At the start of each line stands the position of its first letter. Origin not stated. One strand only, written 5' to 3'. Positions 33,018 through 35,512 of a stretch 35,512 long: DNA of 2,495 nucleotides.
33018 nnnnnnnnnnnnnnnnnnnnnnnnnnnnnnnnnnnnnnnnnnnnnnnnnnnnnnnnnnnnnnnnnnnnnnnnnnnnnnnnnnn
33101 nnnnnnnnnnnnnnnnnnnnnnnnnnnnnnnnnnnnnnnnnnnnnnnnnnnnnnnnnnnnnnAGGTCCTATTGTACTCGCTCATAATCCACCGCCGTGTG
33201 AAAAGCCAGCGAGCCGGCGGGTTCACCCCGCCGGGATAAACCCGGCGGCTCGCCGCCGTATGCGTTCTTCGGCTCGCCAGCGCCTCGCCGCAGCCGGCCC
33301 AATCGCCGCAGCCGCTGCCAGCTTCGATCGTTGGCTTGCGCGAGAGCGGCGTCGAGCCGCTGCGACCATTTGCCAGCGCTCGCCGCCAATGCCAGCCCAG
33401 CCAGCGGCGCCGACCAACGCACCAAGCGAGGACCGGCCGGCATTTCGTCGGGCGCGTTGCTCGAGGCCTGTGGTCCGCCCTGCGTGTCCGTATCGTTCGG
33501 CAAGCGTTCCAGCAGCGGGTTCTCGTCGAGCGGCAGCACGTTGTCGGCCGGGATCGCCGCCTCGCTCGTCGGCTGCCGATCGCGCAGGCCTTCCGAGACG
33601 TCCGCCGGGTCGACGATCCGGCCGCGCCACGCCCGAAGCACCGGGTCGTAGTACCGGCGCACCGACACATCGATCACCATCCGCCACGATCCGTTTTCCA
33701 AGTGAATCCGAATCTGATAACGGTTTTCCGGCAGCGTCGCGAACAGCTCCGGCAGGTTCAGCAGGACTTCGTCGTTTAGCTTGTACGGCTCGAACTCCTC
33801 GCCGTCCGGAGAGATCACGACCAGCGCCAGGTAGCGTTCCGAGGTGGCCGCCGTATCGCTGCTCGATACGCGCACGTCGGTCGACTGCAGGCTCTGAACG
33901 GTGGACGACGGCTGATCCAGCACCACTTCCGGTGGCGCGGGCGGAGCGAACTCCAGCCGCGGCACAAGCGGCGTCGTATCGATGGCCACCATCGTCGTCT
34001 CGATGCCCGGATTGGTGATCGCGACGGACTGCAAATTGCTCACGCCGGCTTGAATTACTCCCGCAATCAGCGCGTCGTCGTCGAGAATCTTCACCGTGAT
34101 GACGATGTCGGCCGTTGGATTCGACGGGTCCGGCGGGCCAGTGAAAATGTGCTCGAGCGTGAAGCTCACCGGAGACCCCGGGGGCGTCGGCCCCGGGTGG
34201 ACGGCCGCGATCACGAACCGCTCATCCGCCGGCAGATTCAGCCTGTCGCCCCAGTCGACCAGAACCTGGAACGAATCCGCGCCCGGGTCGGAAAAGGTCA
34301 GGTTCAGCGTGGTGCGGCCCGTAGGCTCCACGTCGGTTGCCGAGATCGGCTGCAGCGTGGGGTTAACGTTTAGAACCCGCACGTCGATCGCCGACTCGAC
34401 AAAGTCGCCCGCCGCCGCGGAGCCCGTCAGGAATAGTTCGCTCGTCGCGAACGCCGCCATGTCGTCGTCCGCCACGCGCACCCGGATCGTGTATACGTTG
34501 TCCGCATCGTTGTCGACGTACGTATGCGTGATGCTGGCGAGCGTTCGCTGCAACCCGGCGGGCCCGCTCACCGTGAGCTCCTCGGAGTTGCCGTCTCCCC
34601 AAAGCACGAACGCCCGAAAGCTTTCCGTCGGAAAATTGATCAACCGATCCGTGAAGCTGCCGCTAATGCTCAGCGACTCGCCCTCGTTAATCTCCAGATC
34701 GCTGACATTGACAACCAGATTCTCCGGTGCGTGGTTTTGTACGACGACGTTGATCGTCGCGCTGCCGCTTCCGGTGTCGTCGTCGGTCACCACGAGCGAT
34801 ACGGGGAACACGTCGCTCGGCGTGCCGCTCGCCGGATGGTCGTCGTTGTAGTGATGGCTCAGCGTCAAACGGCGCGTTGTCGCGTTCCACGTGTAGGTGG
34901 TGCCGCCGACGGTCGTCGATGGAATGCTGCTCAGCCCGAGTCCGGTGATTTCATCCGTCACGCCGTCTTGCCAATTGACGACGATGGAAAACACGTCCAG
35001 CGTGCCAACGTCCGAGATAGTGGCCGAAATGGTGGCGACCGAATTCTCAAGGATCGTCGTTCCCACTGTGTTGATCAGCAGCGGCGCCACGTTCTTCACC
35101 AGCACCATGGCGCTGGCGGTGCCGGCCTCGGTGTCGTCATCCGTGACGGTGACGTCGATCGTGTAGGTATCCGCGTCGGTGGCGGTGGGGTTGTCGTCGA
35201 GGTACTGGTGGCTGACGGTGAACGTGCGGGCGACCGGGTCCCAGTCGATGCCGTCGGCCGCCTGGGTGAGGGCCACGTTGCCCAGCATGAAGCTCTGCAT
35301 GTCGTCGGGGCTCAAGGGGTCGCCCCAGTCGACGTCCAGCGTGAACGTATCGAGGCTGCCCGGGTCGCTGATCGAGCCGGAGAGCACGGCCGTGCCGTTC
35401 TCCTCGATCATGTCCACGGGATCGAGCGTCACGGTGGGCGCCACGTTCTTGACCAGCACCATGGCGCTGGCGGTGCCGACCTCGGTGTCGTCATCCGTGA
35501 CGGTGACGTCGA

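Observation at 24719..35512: Candidate uncharacterised envelope/signalling system: PKD-repeat giant, then TM Ser/Thr kinase-WD40, then a repeat-bracketed TM / pseudo-ParA / ExeA-like ATPase trio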

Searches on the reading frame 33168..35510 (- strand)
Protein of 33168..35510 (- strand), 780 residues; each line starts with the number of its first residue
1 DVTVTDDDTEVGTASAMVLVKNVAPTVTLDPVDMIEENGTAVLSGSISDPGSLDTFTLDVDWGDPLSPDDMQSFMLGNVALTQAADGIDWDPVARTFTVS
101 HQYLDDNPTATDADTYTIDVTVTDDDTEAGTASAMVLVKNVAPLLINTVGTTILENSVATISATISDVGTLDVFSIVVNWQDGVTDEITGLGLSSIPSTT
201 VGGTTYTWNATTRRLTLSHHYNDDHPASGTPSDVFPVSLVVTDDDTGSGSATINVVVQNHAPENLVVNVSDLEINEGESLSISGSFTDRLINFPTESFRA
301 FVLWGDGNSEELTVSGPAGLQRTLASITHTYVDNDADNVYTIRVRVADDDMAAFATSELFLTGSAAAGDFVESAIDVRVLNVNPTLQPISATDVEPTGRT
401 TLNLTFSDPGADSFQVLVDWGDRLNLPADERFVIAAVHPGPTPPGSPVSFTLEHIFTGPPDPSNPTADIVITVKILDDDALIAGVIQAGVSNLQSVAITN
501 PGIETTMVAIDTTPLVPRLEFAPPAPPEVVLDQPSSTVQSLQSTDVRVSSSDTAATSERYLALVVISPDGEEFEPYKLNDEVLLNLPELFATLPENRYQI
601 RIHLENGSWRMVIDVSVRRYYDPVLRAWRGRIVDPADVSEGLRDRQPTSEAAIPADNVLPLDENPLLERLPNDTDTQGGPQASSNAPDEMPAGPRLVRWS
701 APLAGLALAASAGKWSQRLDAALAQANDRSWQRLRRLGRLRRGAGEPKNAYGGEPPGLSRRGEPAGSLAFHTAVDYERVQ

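Call 6: search_protein_families(library=pfam, proteins=[window:33168-35510:-], max_evalue=0.01)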
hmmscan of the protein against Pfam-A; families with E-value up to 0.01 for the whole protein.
window:33168-35510:- (780 aa): 1 family
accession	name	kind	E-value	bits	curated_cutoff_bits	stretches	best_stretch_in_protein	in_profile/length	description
PF18911.6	PKD_4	-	0.003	18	27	0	22-64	1-43/85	PKD domain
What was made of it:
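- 33168..35512 (-): C-terminal 780 aa of a giant PKD-like repeat protein. The gene runs off the window end. It has four ~120-aa repeats, then a non-repeat C-terminal region. PKD_4 is weak at E = 0.003 (call 6).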

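Call 7: search_protein_families(library=ncbifam, proteins=[window:33168-35510:-], max_evalue=0.01)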
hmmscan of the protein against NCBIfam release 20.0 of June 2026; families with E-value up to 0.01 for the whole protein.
window:33168-35510:- (780 aa): 0 families

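Call 95: search_protein_families(library=padloc, proteins=[window:33168-35510:-], max_evalue=0.001)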
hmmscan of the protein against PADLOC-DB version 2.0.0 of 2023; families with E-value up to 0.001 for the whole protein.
window:33168-35510:- (780 aa): 0 families
